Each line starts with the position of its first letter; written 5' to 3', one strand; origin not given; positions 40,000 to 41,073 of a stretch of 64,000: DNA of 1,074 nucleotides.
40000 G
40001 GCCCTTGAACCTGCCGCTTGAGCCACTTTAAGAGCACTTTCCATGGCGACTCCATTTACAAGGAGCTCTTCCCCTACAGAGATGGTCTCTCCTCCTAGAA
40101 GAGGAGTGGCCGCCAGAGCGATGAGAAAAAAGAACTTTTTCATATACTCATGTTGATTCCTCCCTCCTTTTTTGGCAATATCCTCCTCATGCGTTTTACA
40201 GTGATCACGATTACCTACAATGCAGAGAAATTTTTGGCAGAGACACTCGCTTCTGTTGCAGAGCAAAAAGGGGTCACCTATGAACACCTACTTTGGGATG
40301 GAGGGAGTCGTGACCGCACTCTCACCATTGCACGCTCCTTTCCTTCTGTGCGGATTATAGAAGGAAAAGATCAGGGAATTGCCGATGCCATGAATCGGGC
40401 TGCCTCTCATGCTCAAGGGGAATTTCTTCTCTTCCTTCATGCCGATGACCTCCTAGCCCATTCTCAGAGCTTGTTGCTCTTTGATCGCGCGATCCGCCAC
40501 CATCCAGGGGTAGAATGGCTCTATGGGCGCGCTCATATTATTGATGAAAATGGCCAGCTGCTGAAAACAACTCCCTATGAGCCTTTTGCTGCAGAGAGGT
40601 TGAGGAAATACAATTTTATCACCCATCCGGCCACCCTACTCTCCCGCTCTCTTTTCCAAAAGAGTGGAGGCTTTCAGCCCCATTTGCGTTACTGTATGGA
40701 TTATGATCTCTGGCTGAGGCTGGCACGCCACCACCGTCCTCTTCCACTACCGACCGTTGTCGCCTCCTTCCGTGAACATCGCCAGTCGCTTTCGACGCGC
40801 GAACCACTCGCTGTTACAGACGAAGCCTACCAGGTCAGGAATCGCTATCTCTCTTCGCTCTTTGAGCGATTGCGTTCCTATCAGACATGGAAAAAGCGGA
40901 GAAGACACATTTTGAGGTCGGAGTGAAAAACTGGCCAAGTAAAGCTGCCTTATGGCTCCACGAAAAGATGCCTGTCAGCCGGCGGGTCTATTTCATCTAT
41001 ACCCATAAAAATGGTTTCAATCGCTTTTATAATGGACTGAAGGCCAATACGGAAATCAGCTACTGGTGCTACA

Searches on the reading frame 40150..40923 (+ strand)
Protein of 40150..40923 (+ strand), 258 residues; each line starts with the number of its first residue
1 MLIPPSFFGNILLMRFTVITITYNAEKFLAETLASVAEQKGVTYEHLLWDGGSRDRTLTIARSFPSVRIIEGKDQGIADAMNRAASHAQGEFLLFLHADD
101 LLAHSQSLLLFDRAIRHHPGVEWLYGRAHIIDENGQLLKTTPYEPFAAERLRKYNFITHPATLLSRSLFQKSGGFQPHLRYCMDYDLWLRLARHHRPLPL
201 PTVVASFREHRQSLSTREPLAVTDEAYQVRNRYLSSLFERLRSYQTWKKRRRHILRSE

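Call 38: search_protein_families(library=pfam, max_evalue=0.001, proteins=[window:40150-40923:+])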
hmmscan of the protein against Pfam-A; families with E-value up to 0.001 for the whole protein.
window:40150-40923:+ (258 aa): 3 families
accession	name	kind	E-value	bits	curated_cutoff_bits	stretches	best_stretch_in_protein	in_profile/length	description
PF00535.33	Glycos_transf_2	-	4.1e-23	82.6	23.3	1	17-169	1-164/168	Glycosyl transferase family 2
PF10111.15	Glyco_tranf_2_2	-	2.3e-10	40.8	27.3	1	18-235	3-233/276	Glycosyltransferase like family 2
PF13641.12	Glyco_tranf_2_3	-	0.00012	22.6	27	1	16-194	3-197/230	Glycosyltransferase like family 2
